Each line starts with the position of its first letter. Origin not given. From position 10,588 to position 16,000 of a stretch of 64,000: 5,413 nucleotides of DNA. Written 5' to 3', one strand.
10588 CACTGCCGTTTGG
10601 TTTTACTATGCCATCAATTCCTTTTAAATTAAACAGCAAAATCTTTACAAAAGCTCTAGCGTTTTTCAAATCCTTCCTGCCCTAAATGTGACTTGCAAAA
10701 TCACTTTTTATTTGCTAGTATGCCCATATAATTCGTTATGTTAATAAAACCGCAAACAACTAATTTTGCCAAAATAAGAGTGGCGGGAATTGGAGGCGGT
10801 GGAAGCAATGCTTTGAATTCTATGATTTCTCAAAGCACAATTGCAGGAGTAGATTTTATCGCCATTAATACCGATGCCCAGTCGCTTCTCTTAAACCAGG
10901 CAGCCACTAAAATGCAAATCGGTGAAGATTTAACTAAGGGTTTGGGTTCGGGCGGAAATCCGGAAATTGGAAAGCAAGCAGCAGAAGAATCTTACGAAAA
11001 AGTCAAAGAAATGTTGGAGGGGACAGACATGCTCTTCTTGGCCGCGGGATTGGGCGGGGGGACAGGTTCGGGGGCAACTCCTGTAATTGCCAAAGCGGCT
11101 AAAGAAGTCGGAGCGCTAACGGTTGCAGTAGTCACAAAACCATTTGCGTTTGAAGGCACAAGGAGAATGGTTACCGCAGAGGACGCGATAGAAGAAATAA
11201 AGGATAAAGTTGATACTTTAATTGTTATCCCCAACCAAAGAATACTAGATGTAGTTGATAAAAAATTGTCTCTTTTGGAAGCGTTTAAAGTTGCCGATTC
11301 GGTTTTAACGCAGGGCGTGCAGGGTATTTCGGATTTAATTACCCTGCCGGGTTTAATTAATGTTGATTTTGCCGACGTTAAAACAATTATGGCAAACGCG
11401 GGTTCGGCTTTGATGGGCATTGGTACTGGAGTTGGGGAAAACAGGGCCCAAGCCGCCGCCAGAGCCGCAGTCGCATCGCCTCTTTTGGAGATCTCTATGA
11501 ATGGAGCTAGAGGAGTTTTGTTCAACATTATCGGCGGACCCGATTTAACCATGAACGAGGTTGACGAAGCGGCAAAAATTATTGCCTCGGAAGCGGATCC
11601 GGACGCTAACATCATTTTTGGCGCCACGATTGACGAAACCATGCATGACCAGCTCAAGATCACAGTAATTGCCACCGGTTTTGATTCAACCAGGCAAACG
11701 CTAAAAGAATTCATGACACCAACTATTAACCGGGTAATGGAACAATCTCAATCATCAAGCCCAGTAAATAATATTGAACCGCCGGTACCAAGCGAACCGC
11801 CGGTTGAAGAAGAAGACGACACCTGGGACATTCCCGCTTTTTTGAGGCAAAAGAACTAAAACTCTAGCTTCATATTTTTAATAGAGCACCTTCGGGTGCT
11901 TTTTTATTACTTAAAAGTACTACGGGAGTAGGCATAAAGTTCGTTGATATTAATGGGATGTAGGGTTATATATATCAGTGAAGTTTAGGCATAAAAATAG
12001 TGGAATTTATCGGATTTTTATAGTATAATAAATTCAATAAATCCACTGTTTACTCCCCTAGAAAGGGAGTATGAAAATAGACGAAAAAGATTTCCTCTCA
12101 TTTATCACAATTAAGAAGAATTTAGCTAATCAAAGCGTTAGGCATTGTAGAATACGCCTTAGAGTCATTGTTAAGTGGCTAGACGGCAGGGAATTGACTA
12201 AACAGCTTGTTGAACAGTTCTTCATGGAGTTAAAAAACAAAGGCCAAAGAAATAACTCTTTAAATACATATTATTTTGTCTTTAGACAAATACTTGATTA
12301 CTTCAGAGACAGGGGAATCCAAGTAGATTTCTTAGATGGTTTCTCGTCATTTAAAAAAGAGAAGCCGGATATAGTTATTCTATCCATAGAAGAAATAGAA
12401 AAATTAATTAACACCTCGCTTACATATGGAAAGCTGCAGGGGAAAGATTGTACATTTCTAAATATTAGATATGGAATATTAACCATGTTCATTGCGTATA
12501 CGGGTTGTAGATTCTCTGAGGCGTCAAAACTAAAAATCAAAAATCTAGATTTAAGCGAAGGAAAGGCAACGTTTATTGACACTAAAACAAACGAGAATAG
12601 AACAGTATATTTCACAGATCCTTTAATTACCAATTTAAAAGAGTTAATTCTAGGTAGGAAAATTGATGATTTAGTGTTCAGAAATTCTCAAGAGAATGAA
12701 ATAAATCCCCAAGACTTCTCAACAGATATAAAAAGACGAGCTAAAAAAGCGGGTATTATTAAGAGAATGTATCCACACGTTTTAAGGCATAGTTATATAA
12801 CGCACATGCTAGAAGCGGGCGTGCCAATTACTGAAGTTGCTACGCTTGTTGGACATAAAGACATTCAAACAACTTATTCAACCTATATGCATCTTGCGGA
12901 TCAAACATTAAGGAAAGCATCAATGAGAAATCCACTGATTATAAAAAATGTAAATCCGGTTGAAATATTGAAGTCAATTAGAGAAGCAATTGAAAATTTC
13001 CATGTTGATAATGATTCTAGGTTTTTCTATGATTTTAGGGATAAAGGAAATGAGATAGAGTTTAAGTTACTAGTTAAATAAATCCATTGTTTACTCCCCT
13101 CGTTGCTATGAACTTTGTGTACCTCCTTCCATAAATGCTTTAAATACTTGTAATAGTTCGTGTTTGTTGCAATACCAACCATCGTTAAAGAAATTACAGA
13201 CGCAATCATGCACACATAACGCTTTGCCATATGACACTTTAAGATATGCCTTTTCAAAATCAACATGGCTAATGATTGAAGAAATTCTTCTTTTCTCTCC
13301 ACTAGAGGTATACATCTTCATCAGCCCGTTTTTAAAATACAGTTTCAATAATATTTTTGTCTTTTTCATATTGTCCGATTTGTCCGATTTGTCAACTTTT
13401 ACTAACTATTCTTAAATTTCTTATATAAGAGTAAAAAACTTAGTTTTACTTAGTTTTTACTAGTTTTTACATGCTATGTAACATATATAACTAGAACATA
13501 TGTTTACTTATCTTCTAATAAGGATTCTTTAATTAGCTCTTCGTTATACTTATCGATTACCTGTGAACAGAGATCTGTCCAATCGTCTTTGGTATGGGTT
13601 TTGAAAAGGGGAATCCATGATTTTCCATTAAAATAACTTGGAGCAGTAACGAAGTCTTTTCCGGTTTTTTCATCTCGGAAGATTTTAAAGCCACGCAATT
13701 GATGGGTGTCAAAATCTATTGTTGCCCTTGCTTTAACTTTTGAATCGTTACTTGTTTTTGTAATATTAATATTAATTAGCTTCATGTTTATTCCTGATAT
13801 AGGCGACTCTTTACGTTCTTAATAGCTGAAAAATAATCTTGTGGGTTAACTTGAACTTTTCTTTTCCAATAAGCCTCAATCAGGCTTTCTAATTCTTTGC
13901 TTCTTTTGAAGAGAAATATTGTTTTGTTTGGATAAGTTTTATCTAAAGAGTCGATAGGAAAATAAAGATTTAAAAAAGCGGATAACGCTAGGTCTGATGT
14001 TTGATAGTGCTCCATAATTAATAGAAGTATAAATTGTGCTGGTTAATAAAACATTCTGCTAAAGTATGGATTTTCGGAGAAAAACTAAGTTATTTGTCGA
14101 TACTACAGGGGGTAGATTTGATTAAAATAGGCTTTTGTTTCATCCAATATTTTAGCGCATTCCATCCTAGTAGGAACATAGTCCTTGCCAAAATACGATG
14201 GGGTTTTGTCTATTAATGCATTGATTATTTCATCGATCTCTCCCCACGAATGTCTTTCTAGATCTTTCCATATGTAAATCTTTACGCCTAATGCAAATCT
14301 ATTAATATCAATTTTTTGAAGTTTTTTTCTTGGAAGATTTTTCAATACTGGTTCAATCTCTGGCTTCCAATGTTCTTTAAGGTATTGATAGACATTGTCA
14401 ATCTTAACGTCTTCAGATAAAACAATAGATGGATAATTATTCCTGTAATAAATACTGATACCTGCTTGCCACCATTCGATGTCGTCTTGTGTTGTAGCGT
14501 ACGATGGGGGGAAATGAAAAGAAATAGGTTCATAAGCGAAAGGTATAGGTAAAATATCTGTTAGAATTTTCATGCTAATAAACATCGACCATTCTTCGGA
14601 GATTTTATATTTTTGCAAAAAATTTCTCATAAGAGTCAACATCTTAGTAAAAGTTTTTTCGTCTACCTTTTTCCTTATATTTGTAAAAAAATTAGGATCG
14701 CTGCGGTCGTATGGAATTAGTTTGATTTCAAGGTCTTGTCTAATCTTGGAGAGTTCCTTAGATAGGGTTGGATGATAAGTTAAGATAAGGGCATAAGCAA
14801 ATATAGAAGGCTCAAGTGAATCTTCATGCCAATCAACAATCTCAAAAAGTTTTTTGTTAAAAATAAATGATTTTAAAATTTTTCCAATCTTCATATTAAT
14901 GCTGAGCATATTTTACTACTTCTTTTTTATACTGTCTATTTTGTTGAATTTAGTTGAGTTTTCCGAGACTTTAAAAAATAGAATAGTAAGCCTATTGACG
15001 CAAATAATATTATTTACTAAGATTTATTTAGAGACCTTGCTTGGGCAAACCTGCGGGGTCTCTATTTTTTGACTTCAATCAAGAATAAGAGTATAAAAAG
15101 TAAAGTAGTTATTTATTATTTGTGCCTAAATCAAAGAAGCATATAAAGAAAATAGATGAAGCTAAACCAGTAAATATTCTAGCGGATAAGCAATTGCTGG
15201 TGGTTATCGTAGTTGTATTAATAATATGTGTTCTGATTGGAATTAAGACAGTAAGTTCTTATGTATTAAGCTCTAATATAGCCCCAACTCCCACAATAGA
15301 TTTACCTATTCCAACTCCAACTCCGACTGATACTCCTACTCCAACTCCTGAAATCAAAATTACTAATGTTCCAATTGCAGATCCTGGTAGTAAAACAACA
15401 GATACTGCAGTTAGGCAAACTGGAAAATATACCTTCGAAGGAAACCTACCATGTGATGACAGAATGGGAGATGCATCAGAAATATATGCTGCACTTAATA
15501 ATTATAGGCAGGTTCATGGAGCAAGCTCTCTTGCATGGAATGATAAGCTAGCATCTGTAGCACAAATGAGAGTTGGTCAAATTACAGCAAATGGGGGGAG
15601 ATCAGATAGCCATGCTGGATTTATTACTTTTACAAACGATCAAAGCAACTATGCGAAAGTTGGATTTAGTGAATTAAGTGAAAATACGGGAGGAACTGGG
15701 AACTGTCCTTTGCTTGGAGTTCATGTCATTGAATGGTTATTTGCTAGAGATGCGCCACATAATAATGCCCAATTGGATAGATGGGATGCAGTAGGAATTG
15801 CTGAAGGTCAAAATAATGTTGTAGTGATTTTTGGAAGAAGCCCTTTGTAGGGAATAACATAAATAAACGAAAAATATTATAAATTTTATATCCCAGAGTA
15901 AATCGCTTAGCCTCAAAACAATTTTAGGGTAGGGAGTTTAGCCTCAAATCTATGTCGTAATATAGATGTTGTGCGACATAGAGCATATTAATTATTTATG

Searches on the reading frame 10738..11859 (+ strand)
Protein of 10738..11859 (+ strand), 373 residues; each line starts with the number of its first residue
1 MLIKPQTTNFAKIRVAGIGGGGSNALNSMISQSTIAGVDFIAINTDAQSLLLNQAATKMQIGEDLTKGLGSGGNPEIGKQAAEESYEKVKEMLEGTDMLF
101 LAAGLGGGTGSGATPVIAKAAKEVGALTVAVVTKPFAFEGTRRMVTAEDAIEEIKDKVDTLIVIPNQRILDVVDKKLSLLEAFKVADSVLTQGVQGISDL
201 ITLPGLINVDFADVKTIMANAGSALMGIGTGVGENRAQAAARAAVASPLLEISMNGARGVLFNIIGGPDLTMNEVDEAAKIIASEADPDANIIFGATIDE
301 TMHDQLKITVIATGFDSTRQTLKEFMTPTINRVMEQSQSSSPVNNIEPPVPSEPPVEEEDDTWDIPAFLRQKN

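Call 18: search_protein_families(library=pfam, proteins=[window:10738-11859:+], max_evalue=0.0001)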
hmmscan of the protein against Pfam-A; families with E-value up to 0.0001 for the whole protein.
window:10738-11859:+ (373 aa): 2 families
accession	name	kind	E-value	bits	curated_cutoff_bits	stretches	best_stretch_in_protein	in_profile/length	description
PF00091.31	Tubulin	-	7.4e-49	167.1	33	1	12-173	1-189/190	Tubulin/FtsZ family, GTPase domain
PF12327.13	FtsZ_C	-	9e-36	122.5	27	1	222-316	1-95/95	FtsZ family, C-terminal domain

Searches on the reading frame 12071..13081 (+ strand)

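Call 10: search_protein_families(library=pfam, proteins=[window:12071-13081:+], max_evalue=0.01)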
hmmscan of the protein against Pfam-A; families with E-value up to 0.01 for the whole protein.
window:12071-13081:+ (336 aa): 2 families
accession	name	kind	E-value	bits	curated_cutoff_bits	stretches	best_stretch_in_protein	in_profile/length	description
PF00589.27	Phage_integrase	-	5.6e-33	114.6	27.1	1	107-278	6-171/172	Phage integrase family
PF02899.23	Phage_int_SAM_1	-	0.00031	21.4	22.3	1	7-72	3-73/83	Phage integrase, N-terminal SAM-like domain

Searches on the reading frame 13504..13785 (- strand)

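Call 10: search_protein_families(library=pfam, proteins=[window:13504-13785:-], max_evalue=0.01)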
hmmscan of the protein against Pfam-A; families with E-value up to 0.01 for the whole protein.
window:13504-13785:- (93 aa): 1 family
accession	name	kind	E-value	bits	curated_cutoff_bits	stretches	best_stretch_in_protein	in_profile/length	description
PF04026.17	SpoVG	-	1.1e-05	25.8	29.6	1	1-81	1-81/82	SpoVG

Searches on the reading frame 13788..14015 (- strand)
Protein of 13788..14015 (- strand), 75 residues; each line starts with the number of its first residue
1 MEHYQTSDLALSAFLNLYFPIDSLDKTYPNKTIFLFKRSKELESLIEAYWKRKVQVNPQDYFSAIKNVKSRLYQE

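Call 10: search_protein_families(library=pfam, proteins=[window:13788-14015:-], max_evalue=0.01)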
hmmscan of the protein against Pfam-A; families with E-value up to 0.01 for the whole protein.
window:13788-14015:- (75 aa): 1 family
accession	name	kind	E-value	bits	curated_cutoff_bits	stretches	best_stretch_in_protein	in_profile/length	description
PF18903.5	DUF5659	-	5.7e-12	45.8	23.6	1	2-73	2-74/75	Domain of unknown function (DUF5659)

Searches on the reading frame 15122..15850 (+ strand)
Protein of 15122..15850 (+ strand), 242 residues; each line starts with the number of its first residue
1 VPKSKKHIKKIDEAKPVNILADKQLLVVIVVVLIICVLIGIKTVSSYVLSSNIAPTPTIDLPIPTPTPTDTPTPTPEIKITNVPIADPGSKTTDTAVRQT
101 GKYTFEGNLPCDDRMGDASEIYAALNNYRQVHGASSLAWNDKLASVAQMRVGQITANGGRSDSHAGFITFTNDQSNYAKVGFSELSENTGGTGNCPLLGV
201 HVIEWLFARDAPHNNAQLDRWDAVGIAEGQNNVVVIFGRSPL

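Call 10: search_protein_families(library=pfam, proteins=[window:15122-15850:+], max_evalue=0.01)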
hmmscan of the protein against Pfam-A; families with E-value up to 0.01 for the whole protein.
window:15122-15850:+ (242 aa): 1 family
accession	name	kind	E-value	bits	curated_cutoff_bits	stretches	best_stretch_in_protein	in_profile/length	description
PF00188.32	CAP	-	3.1e-06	28.4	21.1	1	123-177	2-57/117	Cysteine-rich secretory protein family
